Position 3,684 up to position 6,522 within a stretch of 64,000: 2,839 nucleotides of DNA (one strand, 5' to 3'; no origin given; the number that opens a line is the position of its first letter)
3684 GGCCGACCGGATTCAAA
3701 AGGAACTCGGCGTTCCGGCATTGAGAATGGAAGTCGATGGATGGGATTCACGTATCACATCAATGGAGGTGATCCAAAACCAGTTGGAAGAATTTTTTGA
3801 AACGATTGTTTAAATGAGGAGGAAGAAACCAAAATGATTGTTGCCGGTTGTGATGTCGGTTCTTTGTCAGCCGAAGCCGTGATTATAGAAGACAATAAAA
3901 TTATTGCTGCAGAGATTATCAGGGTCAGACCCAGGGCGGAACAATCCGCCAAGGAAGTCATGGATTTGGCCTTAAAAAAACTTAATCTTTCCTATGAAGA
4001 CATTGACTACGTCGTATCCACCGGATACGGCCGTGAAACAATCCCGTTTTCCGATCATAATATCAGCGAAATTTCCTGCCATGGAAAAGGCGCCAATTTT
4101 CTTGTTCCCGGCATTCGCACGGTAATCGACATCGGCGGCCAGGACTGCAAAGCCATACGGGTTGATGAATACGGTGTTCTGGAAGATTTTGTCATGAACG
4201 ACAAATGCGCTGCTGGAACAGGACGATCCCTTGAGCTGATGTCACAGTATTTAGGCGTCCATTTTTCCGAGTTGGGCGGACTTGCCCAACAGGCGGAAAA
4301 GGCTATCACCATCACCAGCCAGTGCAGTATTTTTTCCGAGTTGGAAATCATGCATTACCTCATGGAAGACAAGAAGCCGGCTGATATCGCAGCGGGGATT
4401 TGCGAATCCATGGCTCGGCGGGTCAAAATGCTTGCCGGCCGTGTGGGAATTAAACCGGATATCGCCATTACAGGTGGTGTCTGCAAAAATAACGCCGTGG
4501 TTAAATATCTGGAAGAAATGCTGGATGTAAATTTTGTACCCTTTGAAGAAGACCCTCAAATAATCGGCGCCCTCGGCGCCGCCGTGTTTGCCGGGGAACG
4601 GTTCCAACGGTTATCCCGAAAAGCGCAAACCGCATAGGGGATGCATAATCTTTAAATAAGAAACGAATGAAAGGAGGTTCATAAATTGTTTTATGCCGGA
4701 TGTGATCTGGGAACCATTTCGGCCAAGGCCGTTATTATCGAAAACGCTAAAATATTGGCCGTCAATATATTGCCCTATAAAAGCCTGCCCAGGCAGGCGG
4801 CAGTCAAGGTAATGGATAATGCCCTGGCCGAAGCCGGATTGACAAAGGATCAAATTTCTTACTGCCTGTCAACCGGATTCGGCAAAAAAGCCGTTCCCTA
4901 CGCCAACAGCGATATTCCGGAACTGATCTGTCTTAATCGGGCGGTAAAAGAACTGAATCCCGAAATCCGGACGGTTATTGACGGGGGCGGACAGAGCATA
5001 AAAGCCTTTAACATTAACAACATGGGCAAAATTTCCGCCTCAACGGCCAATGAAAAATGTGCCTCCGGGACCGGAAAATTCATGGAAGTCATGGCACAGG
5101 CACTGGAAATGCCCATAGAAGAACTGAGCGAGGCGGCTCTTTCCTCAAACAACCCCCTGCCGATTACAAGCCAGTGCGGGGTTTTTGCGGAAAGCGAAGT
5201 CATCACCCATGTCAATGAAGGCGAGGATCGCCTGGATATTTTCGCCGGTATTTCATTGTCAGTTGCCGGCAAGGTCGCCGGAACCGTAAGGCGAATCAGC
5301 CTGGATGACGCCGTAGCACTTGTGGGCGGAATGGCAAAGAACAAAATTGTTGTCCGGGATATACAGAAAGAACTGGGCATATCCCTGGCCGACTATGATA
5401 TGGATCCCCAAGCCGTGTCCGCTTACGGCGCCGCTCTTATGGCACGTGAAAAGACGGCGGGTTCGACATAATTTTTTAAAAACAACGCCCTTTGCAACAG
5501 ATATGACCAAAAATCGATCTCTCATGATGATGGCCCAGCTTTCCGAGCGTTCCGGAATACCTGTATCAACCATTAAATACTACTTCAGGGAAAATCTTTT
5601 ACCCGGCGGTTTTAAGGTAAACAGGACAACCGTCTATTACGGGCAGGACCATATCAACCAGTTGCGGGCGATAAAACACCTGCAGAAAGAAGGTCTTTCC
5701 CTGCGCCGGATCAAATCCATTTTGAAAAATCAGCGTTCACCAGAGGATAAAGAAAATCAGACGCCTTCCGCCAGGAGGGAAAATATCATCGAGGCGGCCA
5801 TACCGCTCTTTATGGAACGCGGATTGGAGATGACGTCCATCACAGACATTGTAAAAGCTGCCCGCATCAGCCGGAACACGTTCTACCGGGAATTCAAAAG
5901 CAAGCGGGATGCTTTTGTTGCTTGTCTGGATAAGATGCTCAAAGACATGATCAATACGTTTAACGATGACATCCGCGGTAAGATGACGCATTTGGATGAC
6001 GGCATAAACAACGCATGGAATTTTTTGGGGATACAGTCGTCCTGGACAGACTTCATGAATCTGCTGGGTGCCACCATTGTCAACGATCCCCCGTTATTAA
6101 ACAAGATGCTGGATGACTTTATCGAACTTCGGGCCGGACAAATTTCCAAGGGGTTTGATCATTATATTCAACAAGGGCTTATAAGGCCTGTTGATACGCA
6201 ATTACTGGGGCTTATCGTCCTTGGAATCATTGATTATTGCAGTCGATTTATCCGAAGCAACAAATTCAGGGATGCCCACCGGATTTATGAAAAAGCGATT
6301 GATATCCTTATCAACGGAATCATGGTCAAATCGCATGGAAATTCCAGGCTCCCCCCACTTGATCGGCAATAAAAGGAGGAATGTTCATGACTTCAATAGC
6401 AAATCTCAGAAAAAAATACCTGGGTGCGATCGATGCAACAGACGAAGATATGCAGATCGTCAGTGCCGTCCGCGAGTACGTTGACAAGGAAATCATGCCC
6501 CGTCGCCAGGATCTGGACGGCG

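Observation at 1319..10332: One heterodimeric ATPase pair next to two paralogous HgdAB/BcrBC-type catalytic modules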

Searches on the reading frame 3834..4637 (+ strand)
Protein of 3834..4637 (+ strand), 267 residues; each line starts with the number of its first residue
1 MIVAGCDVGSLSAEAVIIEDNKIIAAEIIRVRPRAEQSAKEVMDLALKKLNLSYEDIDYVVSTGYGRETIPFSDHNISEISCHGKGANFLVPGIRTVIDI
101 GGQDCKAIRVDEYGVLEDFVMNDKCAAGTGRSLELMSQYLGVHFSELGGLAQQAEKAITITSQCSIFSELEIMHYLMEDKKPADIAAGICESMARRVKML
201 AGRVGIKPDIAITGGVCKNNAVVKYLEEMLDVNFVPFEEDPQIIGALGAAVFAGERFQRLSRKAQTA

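Call 3: search_protein_families(library=pfam, proteins=[window:3834-4637:+], max_evalue=0.01)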
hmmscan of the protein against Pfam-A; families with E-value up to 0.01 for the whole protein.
window:3834-4637:+ (267 aa): 2 families
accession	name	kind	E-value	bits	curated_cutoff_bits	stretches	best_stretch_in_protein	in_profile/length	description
PF01869.26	BcrAD_BadFG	-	2.7e-60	204.7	31.5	1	5-253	2-271/271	BadF/BadG/BcrA/BcrD ATPase family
PF02782.22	FGGY_C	-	0.00099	19.4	27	1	178-253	116-197/198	FGGY family of carbohydrate kinases, C-terminal domain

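Call 4: search_protein_families(library=ncbifam, proteins=[window:3834-4637:+], max_evalue=0.01)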
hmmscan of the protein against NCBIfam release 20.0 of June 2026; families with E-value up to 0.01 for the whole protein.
window:3834-4637:+ (267 aa): 5 families
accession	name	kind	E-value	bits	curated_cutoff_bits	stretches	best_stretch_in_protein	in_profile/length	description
TIGR00241.1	CoA_E_activ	domain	1.5e-76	257.2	125.4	1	3-251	2-247/248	acyl-CoA dehydratase activase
TIGR03192.1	benz_CoA_bzdQ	equivalog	1.9e-61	208.1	380.2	1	2-254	33-287/293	benzoyl-CoA reductase, bzd-type, subunit Q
TIGR02259.1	benz_CoA_red_A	equivalog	2.3e-49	168.3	578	1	57-253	230-432/432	benzoyl-CoA reductase subunit A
TIGR03286.1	methan_mark_15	hypoth_equivalog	1.4e-39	136.3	455.75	1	3-253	146-401/404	methanogenesis marker 15 protein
TIGR02261.1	benz_CoA_red_D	equivalog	4.4e-35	121.1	312.85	1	2-252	2-261/262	benzoyl-CoA reductase subunit D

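Call 35: search_solved_structures(query=window:3834-4637:+, max_evalue=0.001, show_alignments=5)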
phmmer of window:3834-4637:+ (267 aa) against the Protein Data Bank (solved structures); distinct sequences matched with E-value up to 0.001: 5.
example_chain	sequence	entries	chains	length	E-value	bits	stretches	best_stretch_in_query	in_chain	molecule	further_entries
9gai_D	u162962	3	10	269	9.6e-61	208.6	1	4-259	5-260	3-methylbenzoyl-CoA reductase alpha subunit MbdQ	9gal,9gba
4eht_A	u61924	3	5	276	1.1e-60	208.4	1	2-259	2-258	Activator of 2-hydroxyisocaproyl-CoA dehydratase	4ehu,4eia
1hux_A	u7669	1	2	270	3.2e-54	187.2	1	4-256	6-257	ACTIVATOR OF (R)-2-HYDROXYGLUTARYL-COA DEHYDRATASE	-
9gai_C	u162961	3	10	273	1.4e-40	142.6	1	4-260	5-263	3-methylbenzoyl-CoA reductase delta subunit MbdP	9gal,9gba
7yyl_E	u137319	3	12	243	1.2e-33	119.8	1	3-255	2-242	Putative CoA-substrate-specific enzyme activase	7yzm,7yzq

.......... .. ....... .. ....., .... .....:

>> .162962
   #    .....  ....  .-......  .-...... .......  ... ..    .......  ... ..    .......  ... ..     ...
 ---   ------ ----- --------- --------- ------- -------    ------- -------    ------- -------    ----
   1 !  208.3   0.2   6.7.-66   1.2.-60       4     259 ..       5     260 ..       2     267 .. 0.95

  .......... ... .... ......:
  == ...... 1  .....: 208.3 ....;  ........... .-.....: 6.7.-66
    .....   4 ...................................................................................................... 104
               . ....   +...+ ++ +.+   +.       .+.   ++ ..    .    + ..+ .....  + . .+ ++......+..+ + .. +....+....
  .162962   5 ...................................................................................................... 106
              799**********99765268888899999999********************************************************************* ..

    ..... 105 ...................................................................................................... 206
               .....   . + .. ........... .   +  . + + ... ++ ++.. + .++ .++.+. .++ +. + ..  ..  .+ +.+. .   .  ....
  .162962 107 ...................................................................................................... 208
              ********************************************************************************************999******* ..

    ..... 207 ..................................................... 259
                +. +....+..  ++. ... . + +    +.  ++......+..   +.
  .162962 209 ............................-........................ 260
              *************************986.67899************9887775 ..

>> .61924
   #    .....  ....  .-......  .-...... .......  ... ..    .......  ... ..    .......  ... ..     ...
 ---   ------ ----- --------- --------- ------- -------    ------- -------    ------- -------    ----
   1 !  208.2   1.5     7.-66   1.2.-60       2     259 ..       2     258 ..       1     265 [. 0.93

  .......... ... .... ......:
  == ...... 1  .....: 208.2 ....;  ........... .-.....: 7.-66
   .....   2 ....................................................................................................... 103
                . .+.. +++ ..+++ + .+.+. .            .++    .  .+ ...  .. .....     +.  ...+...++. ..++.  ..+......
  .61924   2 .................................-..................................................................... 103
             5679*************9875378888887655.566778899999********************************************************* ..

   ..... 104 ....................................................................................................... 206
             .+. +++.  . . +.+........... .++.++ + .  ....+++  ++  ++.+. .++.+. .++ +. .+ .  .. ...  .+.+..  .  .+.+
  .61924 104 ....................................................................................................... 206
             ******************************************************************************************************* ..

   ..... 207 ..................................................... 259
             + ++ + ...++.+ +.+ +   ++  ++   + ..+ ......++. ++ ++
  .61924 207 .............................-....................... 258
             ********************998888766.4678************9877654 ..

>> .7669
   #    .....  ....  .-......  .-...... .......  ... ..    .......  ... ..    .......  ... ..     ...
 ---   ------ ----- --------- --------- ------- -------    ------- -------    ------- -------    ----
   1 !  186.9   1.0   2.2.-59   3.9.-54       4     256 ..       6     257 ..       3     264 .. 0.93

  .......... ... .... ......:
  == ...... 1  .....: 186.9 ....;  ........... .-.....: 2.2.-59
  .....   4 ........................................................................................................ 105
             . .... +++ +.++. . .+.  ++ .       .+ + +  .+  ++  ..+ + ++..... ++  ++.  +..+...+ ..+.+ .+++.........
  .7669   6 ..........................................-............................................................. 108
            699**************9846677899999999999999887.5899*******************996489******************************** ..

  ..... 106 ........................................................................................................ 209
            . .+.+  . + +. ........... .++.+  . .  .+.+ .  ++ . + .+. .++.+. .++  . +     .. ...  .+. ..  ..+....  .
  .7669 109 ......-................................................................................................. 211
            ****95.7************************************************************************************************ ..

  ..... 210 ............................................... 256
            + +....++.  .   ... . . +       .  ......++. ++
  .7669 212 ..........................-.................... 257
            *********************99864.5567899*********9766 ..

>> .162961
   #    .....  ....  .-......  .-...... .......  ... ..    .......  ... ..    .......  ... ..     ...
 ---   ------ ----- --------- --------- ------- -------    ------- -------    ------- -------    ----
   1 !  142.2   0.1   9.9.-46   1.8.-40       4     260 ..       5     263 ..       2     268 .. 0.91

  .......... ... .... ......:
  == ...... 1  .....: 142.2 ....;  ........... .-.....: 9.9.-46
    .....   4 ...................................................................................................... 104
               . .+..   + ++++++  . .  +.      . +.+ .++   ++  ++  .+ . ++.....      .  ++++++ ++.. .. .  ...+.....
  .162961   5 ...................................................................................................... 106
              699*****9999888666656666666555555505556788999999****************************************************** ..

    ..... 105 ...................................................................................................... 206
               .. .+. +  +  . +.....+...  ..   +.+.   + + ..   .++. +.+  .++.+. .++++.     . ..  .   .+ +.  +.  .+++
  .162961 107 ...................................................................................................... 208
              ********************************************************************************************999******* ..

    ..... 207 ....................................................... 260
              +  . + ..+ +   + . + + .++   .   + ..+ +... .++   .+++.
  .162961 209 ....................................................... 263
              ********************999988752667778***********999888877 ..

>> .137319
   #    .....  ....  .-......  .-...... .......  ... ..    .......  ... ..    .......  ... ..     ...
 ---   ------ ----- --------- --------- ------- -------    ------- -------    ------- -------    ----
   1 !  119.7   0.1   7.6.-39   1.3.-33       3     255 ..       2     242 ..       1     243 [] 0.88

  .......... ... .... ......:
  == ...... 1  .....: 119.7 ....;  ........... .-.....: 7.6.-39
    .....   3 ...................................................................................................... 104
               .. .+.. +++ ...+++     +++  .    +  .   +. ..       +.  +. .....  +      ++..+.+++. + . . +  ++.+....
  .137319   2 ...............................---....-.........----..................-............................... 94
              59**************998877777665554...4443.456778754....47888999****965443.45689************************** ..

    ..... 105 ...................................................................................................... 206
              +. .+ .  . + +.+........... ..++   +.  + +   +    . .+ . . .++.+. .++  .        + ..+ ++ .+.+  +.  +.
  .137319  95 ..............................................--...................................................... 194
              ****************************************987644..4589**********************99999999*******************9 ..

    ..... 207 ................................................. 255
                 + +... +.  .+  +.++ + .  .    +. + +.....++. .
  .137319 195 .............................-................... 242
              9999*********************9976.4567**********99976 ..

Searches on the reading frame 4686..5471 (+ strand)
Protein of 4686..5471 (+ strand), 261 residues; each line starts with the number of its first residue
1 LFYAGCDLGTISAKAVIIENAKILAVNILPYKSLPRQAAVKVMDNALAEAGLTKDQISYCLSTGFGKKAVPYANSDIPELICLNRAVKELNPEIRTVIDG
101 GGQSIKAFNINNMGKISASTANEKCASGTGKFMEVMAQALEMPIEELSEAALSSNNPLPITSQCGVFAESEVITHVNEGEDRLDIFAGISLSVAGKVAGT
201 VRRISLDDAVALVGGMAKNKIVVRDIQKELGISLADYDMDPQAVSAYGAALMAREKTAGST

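Call 3: search_protein_families(library=pfam, proteins=[window:4686-5471:+], max_evalue=0.01)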
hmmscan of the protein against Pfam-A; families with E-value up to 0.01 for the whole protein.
window:4686-5471:+ (261 aa): 1 family
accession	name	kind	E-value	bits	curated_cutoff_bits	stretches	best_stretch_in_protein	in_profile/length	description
PF01869.26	BcrAD_BadFG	-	2e-42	146.1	31.5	1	5-253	2-271/271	BadF/BadG/BcrA/BcrD ATPase family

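Call 4: search_protein_families(library=ncbifam, proteins=[window:4686-5471:+], max_evalue=0.01)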
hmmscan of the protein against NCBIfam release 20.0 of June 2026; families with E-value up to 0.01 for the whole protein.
window:4686-5471:+ (261 aa): 6 families
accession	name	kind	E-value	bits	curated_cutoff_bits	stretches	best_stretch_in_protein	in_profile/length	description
TIGR00241.1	CoA_E_activ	domain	2.3e-54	184.5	125.4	1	4-252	3-248/248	acyl-CoA dehydratase activase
TIGR03192.1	benz_CoA_bzdQ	equivalog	5e-39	134.5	380.2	1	4-253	35-286/293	benzoyl-CoA reductase, bzd-type, subunit Q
TIGR02259.1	benz_CoA_red_A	equivalog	2.8e-30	105.4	578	1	56-255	229-430/432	benzoyl-CoA reductase subunit A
TIGR02261.1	benz_CoA_red_D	equivalog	6.6e-27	94.3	312.85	1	5-231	5-236/262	benzoyl-CoA reductase subunit D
TIGR03286.1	methan_mark_15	hypoth_equivalog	8.1e-22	77.7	455.75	1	4-253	147-401/404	methanogenesis marker 15 protein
NF007148.0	PRK09585.3-2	equivalog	0.0018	17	387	1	181-259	276-362/386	anhydro-N-acetylmuramic acid kinase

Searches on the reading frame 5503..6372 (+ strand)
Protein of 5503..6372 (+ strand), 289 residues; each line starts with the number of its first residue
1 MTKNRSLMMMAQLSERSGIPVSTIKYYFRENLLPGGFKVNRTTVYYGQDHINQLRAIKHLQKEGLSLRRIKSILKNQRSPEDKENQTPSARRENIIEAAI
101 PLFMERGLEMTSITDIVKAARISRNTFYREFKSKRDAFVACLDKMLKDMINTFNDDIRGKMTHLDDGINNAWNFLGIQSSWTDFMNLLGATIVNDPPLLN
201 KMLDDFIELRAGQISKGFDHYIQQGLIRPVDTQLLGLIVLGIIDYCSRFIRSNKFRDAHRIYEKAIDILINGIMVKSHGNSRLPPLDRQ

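Call 3: search_protein_families(library=pfam, proteins=[window:5503-6372:+], max_evalue=0.01)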
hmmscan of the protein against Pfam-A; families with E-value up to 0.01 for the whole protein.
window:5503-6372:+ (289 aa): 4 families
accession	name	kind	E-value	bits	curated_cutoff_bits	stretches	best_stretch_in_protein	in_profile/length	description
PF13411.12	MerR_1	-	8.1e-17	61.5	21.6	1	8-76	1-68/69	MerR HTH family regulatory protein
PF00440.29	TetR_N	-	3.2e-14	52.9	24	1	95-140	1-46/47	Bacterial regulatory proteins, tetR family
PF00376.29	MerR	-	1.1e-06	28.7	28.2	1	11-34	3-26/38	MerR family regulatory protein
PF02796.21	HTH_7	-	0.0019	18.7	23.8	0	111-129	22-40/45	Helix-turn-helix domain of resolvase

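Call 4: search_protein_families(library=ncbifam, proteins=[window:5503-6372:+], max_evalue=0.01)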
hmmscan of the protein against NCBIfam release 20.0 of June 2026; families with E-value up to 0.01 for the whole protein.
window:5503-6372:+ (289 aa): 32 families (the best 25 are shown)
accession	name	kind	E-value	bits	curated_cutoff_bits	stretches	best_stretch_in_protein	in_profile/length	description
TIGR03968.1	mycofact_TetR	equivalog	5.7e-12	45.6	224.9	1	86-155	5-74/190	mycofactocin system transcriptional regulator MftR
NF051852.1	efflux_TF_MtrR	exception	1.9e-09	37.6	280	1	91-161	11-81/205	multidrug efflux system transcriptional repressor MtrR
TIGR02051.1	MerR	equivalog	3.4e-09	37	150.85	1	11-95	3-87/124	mercury resistance transcriptional regulator MerR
NF007949.0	PRK10668.1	equivalog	6.9e-09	35.5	271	1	86-145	7-66/216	multidrug efflux transporter transcriptional repressor AcrR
TIGR02047.1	CadR-PbrR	equivalog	1.5e-08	34.7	151.45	1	8-83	1-76/127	Cd(II)/Pb(II)-responsive transcriptional regulator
NF053878.1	FATransRegFadRBac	equivalog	2.5e-08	33.9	200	1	93-165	6-81/190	fatty acid metabolism transcriptional regulator FadR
NF007430.0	PRK09975.1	equivalog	9.5e-08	31.4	274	1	91-142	12-63/220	acrEF/envCD operon transcriptional regulator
NF001978.0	PRK00767.1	equivalog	1.1e-07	31.8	118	1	89-159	8-78/197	transcriptional regulator BetI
NF053731.1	TransRegFasRMycb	equivalog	1.3e-07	31.7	330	1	89-158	10-79/199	HTH-type transcriptional activator FasR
TIGR03384.1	betaine_BetI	equivalog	1.5e-07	31.3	201.3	1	88-158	6-76/189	choline-binding transcriptional repressor BetI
TIGR03613.1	RutR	equivalog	5.7e-07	29.6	368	1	87-238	5-155/202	pyrimidine utilization regulatory protein R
NF050111.1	TransRegSACE7040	equivalog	1.8e-06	28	250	1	91-142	2-53/186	SACE_7040 family transcriptional regulator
NF011584.0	PRK15008.1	equivalog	3e-06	27.2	230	1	82-239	10-166/212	HTH-type transcriptional regulator RutR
NF037937.1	septum_RefZ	equivalog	3.5e-06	27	180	1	92-159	1-68/195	forespore capture DNA-binding protein RefZ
NF000040.3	Tn10_TetC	equivalog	1.5e-05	25.2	425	1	93-153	16-75/197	tetracyline resistance-associated transcriptional repressor TetC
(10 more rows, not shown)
